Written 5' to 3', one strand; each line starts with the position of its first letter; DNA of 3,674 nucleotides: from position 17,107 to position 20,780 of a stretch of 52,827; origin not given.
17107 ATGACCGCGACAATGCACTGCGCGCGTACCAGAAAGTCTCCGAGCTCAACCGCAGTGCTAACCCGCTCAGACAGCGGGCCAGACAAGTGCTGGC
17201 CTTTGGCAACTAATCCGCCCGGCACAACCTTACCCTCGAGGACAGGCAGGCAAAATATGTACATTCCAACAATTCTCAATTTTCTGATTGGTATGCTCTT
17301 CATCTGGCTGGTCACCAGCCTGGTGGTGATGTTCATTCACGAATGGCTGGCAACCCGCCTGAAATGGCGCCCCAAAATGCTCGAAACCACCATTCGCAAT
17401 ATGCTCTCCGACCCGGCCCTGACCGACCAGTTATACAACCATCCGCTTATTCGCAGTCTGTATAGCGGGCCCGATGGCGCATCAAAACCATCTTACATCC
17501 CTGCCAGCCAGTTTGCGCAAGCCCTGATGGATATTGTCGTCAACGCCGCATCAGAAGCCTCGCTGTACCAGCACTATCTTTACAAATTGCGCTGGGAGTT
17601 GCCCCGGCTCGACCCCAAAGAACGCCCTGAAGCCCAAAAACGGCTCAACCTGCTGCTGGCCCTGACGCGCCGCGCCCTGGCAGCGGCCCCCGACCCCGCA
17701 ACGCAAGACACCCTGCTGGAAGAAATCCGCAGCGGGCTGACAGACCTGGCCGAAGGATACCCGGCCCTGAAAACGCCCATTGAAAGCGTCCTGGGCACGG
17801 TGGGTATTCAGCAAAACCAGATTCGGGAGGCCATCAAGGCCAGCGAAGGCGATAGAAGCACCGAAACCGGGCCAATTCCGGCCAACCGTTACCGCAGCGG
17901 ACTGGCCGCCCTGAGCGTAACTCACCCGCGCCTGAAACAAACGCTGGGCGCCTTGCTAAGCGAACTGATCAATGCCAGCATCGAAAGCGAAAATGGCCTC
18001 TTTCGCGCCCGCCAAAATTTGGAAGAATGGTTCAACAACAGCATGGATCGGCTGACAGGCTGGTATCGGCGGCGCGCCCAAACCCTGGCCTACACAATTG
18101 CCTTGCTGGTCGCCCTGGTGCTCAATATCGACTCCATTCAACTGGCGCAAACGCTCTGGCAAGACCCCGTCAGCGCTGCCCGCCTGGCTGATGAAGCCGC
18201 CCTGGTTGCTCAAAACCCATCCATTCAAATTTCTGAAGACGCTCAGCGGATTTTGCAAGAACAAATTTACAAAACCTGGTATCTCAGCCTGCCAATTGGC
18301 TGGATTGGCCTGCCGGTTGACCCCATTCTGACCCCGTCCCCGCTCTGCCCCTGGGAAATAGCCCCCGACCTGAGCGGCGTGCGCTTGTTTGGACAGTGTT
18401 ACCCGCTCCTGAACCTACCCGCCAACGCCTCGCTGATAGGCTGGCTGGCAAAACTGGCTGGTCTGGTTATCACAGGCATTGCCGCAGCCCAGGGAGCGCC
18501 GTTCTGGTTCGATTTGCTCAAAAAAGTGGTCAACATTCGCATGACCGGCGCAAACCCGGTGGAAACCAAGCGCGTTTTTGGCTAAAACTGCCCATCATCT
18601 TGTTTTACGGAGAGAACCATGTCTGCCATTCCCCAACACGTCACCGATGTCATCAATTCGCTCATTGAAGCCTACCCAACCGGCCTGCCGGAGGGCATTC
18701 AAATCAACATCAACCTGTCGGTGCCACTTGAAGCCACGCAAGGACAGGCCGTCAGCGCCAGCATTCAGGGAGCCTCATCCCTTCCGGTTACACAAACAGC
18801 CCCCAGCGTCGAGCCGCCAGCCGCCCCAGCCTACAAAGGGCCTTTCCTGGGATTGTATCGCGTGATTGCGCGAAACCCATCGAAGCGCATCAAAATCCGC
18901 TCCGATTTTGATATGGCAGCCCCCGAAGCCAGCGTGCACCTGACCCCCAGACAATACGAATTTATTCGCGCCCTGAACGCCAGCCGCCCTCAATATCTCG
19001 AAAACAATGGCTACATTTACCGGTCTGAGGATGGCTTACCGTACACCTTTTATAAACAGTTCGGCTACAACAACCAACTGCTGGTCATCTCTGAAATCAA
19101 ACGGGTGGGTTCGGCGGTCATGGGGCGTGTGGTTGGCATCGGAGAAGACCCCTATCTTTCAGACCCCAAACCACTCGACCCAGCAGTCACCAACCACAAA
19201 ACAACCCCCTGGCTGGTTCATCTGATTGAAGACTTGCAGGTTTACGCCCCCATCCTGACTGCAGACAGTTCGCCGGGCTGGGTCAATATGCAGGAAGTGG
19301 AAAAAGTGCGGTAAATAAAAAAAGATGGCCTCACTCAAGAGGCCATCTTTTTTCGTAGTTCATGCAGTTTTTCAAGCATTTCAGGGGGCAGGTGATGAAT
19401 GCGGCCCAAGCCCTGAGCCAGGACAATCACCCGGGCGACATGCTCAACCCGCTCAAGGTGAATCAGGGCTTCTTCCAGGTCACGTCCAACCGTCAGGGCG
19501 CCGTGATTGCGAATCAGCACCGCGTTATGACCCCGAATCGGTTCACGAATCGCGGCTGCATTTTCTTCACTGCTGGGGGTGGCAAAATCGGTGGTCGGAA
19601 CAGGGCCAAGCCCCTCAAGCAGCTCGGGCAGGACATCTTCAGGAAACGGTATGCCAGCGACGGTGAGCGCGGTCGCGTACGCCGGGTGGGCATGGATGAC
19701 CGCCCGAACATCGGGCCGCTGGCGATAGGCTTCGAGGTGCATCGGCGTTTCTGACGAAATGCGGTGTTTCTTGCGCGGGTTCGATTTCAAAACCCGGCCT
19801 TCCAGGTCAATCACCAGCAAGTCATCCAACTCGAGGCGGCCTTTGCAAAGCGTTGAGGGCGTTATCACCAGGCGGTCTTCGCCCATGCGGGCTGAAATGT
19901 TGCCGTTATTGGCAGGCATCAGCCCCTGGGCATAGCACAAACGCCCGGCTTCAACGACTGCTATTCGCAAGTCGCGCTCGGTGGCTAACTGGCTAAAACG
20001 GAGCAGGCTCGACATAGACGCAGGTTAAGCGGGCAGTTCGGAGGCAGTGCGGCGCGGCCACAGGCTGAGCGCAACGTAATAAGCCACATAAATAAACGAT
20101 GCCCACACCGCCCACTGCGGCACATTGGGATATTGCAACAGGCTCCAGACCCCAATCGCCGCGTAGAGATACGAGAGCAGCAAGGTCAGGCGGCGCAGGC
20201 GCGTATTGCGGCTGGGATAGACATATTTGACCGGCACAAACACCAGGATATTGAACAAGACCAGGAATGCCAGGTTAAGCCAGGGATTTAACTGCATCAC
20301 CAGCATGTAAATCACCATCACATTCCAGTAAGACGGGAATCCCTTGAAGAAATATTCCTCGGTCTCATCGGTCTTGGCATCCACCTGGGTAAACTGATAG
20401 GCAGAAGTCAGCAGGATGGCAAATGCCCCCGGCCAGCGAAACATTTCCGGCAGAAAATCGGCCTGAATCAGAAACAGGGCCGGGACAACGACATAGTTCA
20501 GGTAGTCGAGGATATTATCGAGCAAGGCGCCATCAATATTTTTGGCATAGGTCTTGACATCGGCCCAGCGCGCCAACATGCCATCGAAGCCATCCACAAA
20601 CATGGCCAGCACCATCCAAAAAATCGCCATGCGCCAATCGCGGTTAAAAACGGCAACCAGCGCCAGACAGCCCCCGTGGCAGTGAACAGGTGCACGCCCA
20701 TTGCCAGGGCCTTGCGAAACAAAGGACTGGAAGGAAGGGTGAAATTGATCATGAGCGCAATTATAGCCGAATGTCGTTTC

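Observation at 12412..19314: Candidate undescribed five-gene module: GH25-SH3b muramidase, ORC/STAND-like ATPase, TPR protein, 3-TM protein with a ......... motif, and an unknown protein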

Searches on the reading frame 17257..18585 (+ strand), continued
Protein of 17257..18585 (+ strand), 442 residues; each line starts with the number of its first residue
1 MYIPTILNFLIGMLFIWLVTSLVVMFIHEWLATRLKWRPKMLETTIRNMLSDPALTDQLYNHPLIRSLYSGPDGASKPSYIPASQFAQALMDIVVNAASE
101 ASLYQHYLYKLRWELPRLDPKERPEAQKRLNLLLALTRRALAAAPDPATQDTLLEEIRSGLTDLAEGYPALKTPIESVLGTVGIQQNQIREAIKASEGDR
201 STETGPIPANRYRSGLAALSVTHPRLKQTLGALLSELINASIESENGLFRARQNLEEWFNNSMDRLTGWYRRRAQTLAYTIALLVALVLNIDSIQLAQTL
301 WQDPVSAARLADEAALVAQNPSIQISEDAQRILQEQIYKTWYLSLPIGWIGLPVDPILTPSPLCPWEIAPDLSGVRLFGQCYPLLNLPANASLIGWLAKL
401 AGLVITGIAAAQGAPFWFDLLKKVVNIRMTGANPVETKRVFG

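Call 101: get_annotated_region(hit=H20, flank=4000)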
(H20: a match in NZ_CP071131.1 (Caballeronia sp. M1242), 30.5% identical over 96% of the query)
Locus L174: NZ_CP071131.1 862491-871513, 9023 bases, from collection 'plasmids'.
description: Caballeronia sp. M1242 plasmid unnamed2, complete sequence
organism: Caballeronia sp. M1242 (NCBI taxid 2814653)
taxonomy: Bacteria; Pseudomonadota; Betaproteobacteria; Burkholderiales; Burkholderiaceae; Caballeronia; Caballeronia sp. M1242
host: -; source: Homo sapiens,ETA; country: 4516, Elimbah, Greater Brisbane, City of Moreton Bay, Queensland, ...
typing (MOB-suite, as given by PLSDB): non-mobilizable
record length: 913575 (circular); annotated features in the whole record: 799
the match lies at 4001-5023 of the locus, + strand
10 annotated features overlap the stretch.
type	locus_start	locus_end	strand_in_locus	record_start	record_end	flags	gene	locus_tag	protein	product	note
CDS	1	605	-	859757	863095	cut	-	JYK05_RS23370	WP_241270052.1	adenylate/guanylate cyclase domain-containing protein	GO:0009190 - cyclic nucleotide biosynthetic process [Evidence IEA]; GO:0035556 - intracellular signal transduction ...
CDS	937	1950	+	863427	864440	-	-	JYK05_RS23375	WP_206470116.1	LuxR C-terminal-related transcriptional regulator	GO:0006355 - regulation of DNA-templated transcription [Evidence IEA]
CDS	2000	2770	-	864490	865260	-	-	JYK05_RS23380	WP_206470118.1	hypothetical protein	-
CDS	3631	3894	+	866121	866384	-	-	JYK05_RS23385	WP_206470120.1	hypothetical protein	-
CDS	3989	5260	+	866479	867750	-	-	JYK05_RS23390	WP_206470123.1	hypothetical protein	-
CDS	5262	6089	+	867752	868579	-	-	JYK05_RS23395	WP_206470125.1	N-acetylmuramoyl-L-alanine amidase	-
CDS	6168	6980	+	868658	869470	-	-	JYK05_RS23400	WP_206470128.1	peptidoglycan-binding protein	-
CDS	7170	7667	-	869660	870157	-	-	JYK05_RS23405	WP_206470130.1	SRPBCC family protein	-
CDS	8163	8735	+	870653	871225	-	-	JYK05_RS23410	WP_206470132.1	DUF1993 domain-containing protein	-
CDS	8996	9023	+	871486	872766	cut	-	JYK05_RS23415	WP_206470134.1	MFS transporter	GO:0055085 - transmembrane transport [Evidence IEA]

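Call 102: get_annotated_region(hit=H22, flank=4000)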
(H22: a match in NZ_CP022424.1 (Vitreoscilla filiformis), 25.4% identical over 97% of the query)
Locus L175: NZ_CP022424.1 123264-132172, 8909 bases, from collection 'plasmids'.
description: Vitreoscilla filiformis strain ATCC 15551 plasmid pVF1, complete sequence
organism: Vitreoscilla filiformis (NCBI taxid 63)
taxonomy: Bacteria; Pseudomonadota; Betaproteobacteria; Neisseriales; Neisseriaceae; Vitreoscilla; Vitreoscilla filiformis
host: -; source: cell culture,Mud; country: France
typing (MOB-suite, as given by PLSDB): non-mobilizable
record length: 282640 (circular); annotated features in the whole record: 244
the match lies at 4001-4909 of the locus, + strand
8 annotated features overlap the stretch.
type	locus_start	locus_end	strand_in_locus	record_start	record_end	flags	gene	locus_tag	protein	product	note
CDS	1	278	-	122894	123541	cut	maiA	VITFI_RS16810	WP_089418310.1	maleylacetoacetate isomerase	GO:0006559 - L-phenylalanine catabolic process [Evidence IEA]; GO:0006572 - tyrosine catabolic process [Evidence IEA]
CDS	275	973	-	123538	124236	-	-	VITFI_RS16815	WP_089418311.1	fumarylacetoacetate hydrolase family protein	-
CDS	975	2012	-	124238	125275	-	-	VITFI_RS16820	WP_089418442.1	cupin domain-containing protein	-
CDS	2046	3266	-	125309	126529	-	-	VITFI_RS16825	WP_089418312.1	3-hydroxybenzoate 6-monooxygenase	-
CDS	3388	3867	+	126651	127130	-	-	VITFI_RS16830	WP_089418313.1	MarR family transcriptional regulator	-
CDS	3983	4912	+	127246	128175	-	-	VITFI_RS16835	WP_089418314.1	hypothetical protein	-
CDS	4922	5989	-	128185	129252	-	-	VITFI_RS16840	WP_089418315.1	MBL fold metallo-hydrolase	-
CDS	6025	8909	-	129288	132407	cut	-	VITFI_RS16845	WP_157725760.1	calcium-binding protein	-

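Call 103: get_annotated_region(hit=H23, flank=4000)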
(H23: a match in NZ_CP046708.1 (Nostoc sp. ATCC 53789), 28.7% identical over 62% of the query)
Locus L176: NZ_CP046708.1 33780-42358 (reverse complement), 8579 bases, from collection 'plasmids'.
description: Nostoc sp. ATCC 53789 plasmid pNsp_e, complete sequence
organism: Nostoc sp. ATCC 53789 (NCBI taxid 76335)
taxonomy: Bacteria; Cyanobacteriota; Cyanophyceae; Nostocales; Nostocaceae; Nostoc; Nostoc sp. ATCC 53789
host: -; source: -; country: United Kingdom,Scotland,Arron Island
typing (MOB-suite, as given by PLSDB): non-mobilizable
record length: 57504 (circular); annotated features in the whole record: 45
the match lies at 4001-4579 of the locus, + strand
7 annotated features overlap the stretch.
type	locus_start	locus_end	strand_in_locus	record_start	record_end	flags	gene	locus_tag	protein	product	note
CDS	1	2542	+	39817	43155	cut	-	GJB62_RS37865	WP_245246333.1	relaxase/mobilization nuclease domain-containing protein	-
CDS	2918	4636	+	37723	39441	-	-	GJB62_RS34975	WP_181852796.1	hypothetical protein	-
CDS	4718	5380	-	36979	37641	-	-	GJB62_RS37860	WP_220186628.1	hypothetical protein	-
CDS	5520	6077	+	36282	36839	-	-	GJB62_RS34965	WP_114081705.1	ISAs1 family transposase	-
CDS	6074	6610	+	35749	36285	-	-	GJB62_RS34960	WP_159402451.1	ISAs1 family transposase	-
CDS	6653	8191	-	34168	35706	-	-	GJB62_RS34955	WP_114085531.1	glycoside hydrolase family protein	GO:0016998 - cell wall macromolecule catabolic process [Evidence IEA]; GO:0009253 - peptidoglycan catabolic process ...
CDS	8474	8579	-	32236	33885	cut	-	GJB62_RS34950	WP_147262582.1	hypothetical protein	-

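Call 107: get_annotated_region(hit=H13, flank=4000)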
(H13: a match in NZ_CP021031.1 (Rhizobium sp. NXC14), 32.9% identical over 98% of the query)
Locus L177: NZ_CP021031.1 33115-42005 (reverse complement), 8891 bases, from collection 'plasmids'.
description: Rhizobium sp. NXC14 plasmid pRspNXC14a, complete sequence
organism: Rhizobium sp. NXC14 (NCBI taxid 1981173)
taxonomy: Bacteria; Pseudomonadota; Alphaproteobacteria; Hyphomicrobiales; Rhizobiaceae; Rhizobium; Rhizobium sp. NXC14
host: -; source: Phaseolus vulgaris,cell culture; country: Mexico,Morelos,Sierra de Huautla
typing (MOB-suite, as given by PLSDB): conjugative; replicon rep_cluster_287; relaxase MOBP,MOBQ; mating-pair formation MPF_T
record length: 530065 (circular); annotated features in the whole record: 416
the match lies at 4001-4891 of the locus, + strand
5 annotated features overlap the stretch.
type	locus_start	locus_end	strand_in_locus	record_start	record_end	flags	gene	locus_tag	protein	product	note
CDS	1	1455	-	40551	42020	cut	-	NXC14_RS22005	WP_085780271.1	M15 family metallopeptidase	-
CDS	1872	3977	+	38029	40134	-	-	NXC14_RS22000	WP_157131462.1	patatin-like phospholipase family protein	-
CDS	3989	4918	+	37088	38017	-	-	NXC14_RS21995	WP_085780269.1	hypothetical protein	-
CDS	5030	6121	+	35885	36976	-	-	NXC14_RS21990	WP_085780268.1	DUF2252 family protein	-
CDS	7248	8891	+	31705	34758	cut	-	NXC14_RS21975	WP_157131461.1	hypothetical protein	-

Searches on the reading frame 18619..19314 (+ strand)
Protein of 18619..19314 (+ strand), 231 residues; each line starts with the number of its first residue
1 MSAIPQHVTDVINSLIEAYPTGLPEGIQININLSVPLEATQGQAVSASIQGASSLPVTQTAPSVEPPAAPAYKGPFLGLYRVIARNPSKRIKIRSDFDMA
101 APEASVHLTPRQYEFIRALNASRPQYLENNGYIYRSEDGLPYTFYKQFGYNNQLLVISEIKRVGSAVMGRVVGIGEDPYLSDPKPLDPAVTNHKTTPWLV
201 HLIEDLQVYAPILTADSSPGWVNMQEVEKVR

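Call 4: search_protein_families(library=pfam, proteins=[window:18619-19314:+], max_evalue=0.01)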
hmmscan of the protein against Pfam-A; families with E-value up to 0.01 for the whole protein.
window:18619-19314:+ (231 aa): 0 families

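Call 5: search_protein_families(library=padloc, proteins=[window:18619-19314:+], max_evalue=0.1)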
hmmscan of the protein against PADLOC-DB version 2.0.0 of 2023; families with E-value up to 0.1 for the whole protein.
window:18619-19314:+ (231 aa): 1 family
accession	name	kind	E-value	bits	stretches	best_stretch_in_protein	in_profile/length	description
PDLC04310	PDC-M02B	-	0.034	10.8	1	79-123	300-341/394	-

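Call 6: search_protein_families(library=ncbifam, proteins=[window:18619-19314:+], max_evalue=0.1)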
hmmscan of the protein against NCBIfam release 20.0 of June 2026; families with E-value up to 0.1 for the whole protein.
window:18619-19314:+ (231 aa): 0 families

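Call 7: search_protein_families(library=phrogs, proteins=[window:18619-19314:+], max_evalue=0.1)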
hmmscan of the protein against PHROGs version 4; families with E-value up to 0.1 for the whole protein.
window:18619-19314:+ (231 aa): 0 families

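Call 111: search_solved_structures(query=window:18619-19314:+, max_evalue=10)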
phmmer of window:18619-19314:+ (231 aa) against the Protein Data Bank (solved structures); distinct sequences matched with E-value up to 10: 0.

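Call 112: search_dna_similar(query=window:18619-19314:+, collection=phages, mode=protein, max_evalue=0.01, max_rows=8)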
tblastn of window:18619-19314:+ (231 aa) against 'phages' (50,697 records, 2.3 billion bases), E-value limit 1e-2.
No match.
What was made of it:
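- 18619..19314 (+): Unknown 231-aa soluble protein (G5), a recent add-on. No family, PDB or phage hit (calls 4-7, 111, 112).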

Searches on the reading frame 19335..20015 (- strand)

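Call 17: search_protein_families(library=pfam, proteins=[window:19335-20015:-], max_evalue=0.001)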
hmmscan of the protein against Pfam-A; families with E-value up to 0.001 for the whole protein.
window:19335-20015:- (226 aa): 1 family
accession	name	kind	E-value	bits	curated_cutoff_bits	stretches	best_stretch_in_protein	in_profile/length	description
PF00596.27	Aldolase_II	-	5.9e-49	166.9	22.2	1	20-197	3-182/183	Class II Aldolase and Adducin N-terminal domain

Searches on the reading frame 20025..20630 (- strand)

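Call 17: search_protein_families(library=pfam, proteins=[window:20025-20630:-], max_evalue=0.001)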
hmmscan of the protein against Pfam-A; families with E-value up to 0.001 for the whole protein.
window:20025-20630:- (201 aa): 1 family
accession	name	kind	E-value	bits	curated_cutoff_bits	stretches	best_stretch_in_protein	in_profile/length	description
PF01066.26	CDP-OH_P_transf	-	3.5e-05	24.7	22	1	1-120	30-138/152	CDP-alcohol phosphatidyltransferase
